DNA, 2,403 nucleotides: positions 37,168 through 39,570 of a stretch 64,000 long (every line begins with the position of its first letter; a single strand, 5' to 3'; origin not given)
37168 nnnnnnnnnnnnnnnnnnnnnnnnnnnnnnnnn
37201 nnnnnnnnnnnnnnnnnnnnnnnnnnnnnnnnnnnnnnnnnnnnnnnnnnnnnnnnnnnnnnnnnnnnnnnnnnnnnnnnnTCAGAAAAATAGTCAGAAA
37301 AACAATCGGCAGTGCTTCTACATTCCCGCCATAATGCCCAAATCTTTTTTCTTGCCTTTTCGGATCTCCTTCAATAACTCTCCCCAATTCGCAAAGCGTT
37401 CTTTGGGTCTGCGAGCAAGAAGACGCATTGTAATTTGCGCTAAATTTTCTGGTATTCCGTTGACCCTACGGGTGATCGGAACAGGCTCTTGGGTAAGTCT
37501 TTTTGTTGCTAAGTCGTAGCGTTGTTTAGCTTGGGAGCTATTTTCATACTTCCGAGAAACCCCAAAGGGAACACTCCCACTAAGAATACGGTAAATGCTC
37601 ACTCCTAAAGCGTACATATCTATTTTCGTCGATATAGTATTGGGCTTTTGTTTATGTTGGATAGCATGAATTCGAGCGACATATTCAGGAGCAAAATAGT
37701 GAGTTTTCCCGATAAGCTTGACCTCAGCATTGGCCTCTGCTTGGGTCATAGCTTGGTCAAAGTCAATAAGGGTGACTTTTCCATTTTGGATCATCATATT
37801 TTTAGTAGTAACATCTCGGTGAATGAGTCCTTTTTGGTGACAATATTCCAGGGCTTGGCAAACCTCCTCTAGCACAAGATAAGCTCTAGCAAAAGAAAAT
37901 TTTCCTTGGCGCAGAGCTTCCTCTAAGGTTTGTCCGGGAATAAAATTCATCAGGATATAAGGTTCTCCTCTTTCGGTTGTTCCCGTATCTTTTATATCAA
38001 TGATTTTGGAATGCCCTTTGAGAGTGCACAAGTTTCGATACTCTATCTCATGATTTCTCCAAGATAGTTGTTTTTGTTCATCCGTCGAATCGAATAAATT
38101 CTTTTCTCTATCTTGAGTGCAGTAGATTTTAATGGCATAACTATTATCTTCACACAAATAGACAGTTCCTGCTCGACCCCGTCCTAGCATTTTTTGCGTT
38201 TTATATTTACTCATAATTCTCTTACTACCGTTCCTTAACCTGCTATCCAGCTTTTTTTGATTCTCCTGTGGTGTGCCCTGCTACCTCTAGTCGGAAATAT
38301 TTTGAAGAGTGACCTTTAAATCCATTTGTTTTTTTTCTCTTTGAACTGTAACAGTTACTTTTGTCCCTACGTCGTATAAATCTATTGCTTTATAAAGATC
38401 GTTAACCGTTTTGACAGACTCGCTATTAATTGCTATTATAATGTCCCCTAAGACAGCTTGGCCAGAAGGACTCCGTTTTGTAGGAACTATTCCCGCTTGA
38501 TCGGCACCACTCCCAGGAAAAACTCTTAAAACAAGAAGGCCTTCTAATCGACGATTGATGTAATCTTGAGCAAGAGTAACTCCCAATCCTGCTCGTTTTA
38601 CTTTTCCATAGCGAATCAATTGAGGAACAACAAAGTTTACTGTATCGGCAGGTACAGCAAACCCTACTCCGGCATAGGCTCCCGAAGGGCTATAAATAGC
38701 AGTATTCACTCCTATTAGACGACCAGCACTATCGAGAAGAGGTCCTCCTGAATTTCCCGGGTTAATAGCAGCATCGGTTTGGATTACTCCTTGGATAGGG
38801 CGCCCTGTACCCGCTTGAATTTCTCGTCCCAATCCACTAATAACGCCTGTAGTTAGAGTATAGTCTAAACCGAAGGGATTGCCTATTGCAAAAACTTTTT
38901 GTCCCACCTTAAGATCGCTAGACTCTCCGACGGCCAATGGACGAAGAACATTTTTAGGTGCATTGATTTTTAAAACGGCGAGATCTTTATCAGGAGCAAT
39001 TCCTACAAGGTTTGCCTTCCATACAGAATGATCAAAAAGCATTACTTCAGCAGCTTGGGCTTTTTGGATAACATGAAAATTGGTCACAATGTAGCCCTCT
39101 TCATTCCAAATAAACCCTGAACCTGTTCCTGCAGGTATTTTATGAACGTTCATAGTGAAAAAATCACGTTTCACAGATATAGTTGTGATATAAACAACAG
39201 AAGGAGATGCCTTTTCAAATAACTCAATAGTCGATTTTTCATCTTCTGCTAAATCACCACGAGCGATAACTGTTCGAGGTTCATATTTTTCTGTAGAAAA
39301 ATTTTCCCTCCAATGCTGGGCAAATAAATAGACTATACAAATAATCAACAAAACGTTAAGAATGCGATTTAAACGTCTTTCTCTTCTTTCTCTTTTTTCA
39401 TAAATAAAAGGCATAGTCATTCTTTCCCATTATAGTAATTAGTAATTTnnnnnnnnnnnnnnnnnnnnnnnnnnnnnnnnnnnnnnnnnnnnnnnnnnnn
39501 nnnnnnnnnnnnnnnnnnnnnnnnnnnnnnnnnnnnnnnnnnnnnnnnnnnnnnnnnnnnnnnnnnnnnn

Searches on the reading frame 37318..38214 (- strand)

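Call 11: search_protein_families(library=pfam, proteins=[window:37318-38214:-], max_evalue=0.001)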
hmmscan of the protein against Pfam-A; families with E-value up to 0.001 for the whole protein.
window:37318-38214:- (298 aa): 7 families
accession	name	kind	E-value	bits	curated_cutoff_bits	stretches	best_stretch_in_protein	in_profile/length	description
PF00069.31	Pkinase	-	1.1e-37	130.3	31.7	1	4-275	1-253/263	Protein kinase domain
PF07714.23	PK_Tyr_Ser-Thr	-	5.6e-21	75.4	23.1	1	5-242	2-230/258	Protein tyrosine and serine/threonine kinase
PF14531.12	Kinase-like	-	1.1e-10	41.7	25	1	103-273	140-289/289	Kinase-like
PF01163.29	RIO1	-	9e-09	35.6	22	1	29-165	29-161/187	RIO domain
PF01636.29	APH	-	2.5e-07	31.2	23.2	1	127-156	167-198/239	Phosphotransferase enzyme family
PF17667.7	Pkinase_fungal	-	2.2e-06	27.1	24.1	1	114-187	291-374/387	Fungal protein kinase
PF06293.20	Kdo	-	0.00076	19.4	21.3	0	108-161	117-175/207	Lipopolysaccharide kinase (Kdo/WaaP) family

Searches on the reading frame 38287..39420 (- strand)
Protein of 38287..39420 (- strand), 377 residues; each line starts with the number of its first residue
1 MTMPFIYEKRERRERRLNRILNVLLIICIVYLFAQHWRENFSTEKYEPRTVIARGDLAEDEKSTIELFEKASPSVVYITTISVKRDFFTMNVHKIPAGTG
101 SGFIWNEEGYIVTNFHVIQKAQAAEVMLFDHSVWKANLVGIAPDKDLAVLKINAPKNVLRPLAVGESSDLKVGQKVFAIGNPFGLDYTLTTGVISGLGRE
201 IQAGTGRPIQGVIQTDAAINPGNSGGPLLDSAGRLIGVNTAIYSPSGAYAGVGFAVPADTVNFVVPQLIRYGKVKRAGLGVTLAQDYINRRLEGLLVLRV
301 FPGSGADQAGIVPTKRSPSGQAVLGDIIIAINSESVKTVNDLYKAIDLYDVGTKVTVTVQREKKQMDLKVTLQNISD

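Call 11: search_protein_families(library=pfam, proteins=[window:38287-39420:-], max_evalue=0.001)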
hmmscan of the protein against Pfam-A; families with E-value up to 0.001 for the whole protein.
window:38287-39420:- (377 aa): 5 families
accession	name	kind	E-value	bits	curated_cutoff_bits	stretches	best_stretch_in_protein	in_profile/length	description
PF13365.12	Trypsin_2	-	3e-34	119.3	27.6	1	100-238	1-144/144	Trypsin-like peptidase domain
PF00089.32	Trypsin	-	2.2e-17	64.1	20.6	1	101-260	28-215/220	Trypsin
PF13180.12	PDZ_2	-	6.7e-09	36.4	27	1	279-372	3-80/80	PDZ domain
PF17820.7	PDZ_6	-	1.5e-06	28.3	27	1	324-361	18-54/54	PDZ domain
PF00595.29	PDZ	-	1.1e-05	26.1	23.2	1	273-360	6-81/81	PDZ domain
